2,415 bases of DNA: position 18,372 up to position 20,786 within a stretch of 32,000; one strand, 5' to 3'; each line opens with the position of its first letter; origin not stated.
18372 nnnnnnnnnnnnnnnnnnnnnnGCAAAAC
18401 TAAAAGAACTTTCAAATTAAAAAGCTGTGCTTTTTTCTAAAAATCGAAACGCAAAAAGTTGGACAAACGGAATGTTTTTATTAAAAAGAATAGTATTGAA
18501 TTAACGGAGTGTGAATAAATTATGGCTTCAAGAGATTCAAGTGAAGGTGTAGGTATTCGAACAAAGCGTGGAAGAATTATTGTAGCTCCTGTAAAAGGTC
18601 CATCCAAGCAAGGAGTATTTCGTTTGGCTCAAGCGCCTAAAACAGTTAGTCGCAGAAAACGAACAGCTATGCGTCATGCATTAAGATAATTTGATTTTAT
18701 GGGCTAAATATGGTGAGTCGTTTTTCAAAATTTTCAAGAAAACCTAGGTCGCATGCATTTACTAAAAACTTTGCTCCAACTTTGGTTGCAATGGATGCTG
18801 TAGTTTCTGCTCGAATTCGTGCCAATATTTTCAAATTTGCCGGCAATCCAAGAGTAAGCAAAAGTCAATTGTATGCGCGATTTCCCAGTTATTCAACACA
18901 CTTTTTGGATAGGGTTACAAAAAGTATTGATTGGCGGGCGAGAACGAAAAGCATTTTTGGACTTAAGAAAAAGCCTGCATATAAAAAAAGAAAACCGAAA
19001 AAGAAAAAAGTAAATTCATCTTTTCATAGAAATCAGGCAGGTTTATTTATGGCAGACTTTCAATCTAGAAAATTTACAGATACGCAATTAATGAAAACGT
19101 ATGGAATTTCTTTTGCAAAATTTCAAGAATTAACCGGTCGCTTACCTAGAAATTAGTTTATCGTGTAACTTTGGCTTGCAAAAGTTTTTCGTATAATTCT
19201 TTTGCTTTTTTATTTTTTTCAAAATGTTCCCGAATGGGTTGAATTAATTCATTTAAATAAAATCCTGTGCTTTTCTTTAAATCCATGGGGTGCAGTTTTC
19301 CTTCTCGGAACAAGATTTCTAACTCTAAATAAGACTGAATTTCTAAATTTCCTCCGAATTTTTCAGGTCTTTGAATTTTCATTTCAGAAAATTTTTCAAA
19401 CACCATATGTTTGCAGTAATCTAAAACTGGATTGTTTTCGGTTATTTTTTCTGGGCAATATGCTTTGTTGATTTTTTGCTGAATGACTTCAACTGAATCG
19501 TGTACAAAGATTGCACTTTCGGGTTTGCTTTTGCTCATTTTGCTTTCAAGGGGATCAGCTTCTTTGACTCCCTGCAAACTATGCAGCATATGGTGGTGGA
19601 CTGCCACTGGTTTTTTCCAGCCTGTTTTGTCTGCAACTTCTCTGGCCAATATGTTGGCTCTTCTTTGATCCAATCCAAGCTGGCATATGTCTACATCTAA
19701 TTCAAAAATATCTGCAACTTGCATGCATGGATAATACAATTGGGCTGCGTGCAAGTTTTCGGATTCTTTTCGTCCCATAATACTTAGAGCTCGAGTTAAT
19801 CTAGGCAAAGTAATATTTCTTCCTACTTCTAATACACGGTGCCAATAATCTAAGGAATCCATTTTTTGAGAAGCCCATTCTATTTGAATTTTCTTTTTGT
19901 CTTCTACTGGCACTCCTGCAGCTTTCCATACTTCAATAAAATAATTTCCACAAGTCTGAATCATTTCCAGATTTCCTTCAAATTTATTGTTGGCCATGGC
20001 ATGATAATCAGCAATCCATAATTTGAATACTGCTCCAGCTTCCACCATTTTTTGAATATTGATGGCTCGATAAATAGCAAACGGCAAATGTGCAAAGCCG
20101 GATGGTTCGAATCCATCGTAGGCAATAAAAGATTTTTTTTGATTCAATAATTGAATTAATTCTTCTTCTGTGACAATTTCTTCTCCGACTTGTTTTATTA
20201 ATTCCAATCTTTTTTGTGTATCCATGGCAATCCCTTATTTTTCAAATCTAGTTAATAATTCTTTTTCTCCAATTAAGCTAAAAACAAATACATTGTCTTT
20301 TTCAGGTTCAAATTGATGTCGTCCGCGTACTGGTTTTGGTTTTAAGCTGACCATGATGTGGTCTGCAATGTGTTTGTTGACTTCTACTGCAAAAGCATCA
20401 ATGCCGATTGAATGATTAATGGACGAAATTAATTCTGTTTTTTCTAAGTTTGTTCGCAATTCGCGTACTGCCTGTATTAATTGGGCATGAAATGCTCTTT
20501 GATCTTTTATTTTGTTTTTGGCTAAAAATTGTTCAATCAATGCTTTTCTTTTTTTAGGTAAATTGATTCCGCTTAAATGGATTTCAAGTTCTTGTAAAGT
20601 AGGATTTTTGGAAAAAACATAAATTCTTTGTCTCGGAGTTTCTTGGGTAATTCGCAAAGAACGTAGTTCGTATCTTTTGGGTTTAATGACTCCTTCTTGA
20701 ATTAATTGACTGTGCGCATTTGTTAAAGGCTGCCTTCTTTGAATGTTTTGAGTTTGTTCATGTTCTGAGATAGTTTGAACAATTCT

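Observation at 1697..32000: About a third of the genes are Arg-rich, basic-tailed orphan proteins threaded between the housekeeping genes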

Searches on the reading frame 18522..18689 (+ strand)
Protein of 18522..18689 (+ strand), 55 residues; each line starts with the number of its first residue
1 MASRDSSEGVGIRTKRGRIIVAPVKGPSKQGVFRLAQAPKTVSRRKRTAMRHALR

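Call 9: search_protein_families(library=pfam, max_evalue=0.1, proteins=[window:18522-18689:+])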
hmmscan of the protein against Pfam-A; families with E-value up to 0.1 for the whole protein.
window:18522-18689:+ (55 aa): 0 families

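Call 63: list_cluster_members(proteins=[window:18522-18689:+, window:30926-31570:+, window:30965-31570:+, window:7103-7837:+, window:17848-18393:-, window:24412-25110:+, window:26684-27460:+, window:20954-21514:-])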
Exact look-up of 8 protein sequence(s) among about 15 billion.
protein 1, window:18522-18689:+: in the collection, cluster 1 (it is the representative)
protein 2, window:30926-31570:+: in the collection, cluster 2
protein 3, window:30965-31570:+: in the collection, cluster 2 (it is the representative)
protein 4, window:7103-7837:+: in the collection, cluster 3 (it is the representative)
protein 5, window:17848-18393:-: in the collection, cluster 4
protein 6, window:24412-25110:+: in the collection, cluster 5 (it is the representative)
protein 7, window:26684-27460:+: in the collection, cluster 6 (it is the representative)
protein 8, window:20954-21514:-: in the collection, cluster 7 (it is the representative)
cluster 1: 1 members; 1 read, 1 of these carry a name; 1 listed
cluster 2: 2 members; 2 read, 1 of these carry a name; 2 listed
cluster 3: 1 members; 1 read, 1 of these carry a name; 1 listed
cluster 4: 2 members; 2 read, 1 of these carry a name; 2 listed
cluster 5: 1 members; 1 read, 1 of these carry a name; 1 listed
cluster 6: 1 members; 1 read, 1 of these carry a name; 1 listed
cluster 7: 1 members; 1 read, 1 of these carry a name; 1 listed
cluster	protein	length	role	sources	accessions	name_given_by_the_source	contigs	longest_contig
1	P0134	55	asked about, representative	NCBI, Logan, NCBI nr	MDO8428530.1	MAG: hypothetical protein Q7S92_04935 [Candidatus Diapherotrites archaeon] | hypothetical protein [Candidatus Diapherotrites archaeon]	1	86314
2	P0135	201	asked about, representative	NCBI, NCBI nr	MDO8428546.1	MAG: hypothetical protein Q7S92_05015 [Candidatus Diapherotrites archaeon] | hypothetical protein [Candidatus Diapherotrites archaeon]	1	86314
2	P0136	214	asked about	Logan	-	-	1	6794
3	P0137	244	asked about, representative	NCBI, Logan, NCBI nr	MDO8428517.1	MAG: hypothetical protein Q7S92_04870 [Candidatus Diapherotrites archaeon] | hypothetical protein [Candidatus Diapherotrites archaeon]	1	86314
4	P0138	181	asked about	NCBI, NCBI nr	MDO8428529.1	MAG: hypothetical protein Q7S92_04930 [Candidatus Diapherotrites archaeon] | hypothetical protein [Candidatus Diapherotrites archaeon]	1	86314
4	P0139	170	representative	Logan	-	-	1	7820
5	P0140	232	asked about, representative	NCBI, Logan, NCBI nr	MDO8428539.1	MAG: hypothetical protein Q7S92_04980 [Candidatus Diapherotrites archaeon] | hypothetical protein [Candidatus Diapherotrites archaeon]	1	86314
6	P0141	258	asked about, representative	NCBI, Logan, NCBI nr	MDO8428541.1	MAG: hypothetical protein Q7S92_04990 [Candidatus Diapherotrites archaeon] | hypothetical protein [Candidatus Diapherotrites archaeon]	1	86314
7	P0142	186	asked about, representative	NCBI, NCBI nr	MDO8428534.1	MAG: class IV adenylate cyclase [Candidatus Diapherotrites archaeon] | class IV adenylate cyclase [Candidatus Diapherotrites archaeon]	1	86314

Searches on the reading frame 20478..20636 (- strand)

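Call 81: search_protein_families(library=pfam, max_evalue=10, proteins=[window:20478-20636:-])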
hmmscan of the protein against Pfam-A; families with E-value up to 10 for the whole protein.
seq(53 aa): 2 families
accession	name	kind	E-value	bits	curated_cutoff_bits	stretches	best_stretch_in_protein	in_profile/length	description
PF08861.15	DUF1828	-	0.051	14.3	22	1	13-47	31-65/91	Domain of unknown function DUF1828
PF17063.10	PSMalpha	-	0.067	13.7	23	1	31-40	12-21/21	Phenol-soluble modulin alpha peptide family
